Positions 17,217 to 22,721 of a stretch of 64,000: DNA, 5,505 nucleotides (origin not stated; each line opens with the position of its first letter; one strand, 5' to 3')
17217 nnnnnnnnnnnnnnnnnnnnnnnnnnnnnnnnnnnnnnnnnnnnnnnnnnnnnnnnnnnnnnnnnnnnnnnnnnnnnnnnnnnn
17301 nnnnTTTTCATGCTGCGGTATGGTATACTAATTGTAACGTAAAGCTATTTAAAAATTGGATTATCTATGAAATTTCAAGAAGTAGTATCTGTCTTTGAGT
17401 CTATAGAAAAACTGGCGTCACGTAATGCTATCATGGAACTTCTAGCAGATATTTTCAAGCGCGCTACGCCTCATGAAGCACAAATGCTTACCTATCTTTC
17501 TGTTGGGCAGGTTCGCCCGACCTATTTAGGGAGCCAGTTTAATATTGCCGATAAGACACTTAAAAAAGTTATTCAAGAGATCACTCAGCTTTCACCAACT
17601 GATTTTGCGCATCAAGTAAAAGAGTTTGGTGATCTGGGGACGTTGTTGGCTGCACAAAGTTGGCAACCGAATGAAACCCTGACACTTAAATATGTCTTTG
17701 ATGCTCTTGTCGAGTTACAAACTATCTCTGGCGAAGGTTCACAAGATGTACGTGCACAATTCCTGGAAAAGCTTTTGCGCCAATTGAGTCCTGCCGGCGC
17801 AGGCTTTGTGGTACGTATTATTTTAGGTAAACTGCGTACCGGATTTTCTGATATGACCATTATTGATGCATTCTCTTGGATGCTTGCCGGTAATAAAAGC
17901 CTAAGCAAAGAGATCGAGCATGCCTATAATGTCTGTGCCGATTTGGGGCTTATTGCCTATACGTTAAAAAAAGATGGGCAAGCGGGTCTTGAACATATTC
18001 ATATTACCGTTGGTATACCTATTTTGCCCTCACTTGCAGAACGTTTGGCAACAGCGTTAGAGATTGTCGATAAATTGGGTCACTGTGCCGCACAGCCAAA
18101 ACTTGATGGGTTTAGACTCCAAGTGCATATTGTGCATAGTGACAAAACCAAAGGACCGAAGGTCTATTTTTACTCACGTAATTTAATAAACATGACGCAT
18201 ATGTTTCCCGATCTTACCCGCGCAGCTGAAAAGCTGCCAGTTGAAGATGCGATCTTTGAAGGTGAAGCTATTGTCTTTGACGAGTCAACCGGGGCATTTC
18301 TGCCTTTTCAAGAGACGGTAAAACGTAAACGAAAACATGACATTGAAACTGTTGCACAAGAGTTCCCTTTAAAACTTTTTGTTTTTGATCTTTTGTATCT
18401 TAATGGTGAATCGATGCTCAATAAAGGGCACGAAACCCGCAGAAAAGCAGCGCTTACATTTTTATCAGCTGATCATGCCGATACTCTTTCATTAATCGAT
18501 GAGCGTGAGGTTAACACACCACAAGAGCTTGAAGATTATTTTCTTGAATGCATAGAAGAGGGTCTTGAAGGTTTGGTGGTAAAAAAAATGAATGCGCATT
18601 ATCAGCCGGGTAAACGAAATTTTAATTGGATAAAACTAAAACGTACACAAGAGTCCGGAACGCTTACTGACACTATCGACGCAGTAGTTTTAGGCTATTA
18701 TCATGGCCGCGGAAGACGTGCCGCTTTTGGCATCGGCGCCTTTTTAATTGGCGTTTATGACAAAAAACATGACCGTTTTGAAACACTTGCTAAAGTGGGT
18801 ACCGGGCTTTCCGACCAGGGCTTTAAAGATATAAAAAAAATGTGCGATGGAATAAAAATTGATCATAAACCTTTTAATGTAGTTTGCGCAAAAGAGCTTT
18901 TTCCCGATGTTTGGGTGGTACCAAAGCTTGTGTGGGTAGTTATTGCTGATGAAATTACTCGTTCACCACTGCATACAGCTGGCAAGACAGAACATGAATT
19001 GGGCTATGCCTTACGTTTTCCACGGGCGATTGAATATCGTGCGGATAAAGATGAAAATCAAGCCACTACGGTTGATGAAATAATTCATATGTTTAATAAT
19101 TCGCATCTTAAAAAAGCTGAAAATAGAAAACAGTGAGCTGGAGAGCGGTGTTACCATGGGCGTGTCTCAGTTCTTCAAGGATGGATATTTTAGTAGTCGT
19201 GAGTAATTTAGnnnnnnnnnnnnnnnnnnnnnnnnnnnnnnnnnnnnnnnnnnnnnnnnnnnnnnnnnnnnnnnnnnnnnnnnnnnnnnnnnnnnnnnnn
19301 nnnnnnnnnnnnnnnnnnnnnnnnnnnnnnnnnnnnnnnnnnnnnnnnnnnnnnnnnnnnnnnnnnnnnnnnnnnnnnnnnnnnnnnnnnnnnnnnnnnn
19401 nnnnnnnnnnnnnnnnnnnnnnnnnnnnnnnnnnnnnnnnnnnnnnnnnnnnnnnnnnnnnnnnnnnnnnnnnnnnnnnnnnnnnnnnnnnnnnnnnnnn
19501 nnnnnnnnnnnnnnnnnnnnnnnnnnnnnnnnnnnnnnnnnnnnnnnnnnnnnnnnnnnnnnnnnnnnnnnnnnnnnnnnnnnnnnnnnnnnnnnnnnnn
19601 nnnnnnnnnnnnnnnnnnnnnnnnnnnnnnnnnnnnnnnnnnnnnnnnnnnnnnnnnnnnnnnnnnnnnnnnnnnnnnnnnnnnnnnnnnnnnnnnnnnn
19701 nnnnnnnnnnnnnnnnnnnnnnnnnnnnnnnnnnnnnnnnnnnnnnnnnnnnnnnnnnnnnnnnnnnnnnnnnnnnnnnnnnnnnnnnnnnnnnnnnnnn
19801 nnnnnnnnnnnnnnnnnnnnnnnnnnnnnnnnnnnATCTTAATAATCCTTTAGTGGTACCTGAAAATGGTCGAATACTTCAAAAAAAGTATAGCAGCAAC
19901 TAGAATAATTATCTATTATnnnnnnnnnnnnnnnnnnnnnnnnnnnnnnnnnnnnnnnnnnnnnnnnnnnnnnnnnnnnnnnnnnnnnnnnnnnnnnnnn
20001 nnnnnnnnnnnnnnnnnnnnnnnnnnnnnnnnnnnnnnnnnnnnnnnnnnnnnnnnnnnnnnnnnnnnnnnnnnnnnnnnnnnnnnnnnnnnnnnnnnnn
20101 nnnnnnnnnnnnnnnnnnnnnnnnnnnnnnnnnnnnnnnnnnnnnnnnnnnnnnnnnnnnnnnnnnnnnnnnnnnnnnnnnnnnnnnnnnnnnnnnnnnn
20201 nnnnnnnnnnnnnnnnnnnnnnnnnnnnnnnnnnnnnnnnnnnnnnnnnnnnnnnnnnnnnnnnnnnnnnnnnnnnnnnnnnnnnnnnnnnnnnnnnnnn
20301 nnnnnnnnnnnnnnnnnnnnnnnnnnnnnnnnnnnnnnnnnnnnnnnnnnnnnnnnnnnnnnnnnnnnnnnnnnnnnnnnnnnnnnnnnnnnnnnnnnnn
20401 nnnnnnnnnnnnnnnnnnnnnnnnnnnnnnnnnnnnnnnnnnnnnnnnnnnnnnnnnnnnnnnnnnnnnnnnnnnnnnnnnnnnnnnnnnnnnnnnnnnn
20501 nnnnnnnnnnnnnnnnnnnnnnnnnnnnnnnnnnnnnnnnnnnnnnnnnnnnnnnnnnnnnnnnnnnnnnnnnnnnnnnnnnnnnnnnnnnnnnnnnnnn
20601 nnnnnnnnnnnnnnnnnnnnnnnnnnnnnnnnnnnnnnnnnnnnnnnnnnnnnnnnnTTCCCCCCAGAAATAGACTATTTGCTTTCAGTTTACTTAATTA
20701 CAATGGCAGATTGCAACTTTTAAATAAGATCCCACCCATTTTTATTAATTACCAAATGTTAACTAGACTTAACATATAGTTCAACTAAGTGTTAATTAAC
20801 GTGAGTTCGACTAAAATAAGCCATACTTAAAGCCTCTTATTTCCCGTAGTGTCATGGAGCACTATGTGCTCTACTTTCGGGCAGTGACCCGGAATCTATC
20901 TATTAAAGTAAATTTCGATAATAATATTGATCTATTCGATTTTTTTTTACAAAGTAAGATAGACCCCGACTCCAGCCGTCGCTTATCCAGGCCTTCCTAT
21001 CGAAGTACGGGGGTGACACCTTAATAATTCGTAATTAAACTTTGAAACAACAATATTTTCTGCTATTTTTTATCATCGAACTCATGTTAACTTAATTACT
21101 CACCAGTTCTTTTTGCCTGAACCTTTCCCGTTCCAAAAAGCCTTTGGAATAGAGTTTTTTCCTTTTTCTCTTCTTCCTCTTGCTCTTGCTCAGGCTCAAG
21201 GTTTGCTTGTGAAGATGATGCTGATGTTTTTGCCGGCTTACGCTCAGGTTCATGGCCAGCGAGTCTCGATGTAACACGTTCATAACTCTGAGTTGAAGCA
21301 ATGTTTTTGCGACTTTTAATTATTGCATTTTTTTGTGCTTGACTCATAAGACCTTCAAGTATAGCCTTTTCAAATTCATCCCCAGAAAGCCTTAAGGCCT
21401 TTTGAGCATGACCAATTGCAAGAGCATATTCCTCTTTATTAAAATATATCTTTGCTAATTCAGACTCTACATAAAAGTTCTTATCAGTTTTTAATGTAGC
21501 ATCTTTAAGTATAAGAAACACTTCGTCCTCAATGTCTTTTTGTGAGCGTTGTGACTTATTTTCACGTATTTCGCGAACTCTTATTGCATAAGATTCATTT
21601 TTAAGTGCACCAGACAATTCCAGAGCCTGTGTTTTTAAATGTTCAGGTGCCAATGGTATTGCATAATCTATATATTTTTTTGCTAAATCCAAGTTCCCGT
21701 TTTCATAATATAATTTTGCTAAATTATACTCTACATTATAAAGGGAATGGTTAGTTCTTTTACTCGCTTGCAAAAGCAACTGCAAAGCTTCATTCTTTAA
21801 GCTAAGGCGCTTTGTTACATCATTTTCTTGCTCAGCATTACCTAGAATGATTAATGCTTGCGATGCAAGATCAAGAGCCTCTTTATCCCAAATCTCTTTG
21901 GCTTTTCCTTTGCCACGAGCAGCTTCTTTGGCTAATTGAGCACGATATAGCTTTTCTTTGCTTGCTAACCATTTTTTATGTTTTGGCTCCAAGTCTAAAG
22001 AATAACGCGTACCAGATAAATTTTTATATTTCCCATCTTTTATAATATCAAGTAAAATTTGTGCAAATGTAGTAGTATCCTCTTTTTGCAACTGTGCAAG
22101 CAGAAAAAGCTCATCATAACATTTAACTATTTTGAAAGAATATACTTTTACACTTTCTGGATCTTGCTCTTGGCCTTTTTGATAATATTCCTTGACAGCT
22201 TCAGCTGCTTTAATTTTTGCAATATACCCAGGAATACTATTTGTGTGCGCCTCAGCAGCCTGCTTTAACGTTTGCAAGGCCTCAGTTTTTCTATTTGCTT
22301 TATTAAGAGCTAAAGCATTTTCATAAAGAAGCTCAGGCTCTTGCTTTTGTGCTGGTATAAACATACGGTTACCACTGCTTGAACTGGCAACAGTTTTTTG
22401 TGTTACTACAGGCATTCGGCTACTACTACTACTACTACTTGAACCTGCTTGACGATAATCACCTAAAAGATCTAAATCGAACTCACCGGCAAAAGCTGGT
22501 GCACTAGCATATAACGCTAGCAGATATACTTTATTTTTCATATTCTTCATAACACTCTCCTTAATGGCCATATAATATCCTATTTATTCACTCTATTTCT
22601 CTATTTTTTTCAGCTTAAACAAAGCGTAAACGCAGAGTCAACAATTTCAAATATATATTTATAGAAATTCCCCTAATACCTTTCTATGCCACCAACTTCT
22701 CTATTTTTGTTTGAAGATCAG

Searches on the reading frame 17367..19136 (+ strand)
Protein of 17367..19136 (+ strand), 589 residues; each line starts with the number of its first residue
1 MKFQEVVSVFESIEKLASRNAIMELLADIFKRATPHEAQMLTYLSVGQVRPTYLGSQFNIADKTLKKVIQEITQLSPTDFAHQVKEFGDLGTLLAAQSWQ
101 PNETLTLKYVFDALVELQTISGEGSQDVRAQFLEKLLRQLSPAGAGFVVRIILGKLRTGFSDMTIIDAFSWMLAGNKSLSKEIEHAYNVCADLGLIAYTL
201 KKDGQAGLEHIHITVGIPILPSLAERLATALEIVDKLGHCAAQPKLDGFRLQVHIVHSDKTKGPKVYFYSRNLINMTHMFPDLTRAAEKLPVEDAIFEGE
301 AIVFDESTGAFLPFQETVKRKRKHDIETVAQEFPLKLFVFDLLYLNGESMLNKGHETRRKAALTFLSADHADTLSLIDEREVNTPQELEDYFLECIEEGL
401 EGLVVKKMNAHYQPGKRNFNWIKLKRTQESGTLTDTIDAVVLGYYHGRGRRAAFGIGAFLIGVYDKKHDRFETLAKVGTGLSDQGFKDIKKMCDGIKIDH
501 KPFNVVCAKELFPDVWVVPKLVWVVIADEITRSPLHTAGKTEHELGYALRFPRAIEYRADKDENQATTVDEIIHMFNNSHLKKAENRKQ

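Call 20: search_protein_families(library=pfam, proteins=[window:17367-19136:+], max_evalue=0.001)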
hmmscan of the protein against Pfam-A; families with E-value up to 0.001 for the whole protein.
window:17367-19136:+ (589 aa): 3 families
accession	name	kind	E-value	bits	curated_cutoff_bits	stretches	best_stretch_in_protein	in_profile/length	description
PF01068.26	DNA_ligase_A_M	-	4.9e-48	163.9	26.2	1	221-425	1-204/204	ATP dependent DNA ligase domain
PF04675.19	DNA_ligase_A_N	-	2e-31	109.9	24.6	1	2-170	1-174/174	DNA ligase N terminus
PF04679.21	DNA_ligase_A_C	-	5.5e-19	68.8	27.5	1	455-561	4-94/94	ATP dependent DNA ligase C terminal region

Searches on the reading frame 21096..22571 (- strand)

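Call 20: search_protein_families(library=pfam, proteins=[window:21096-22571:-], max_evalue=0.001)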
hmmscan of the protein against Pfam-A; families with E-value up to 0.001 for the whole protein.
window:21096-22571:- (491 aa): 3 families
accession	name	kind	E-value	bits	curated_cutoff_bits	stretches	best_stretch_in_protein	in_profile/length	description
PF07719.23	TPR_2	-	1.2e-05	25.5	27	0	371-396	6-31/34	Tetratricopeptide repeat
PF00515.34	TPR_1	-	1.3e-05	25.3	27.8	0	280-311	3-34/34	Tetratricopeptide repeat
PF13432.12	TPR_16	-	0.00034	21.4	32.7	0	282-309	35-62/65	Tetratricopeptide repeat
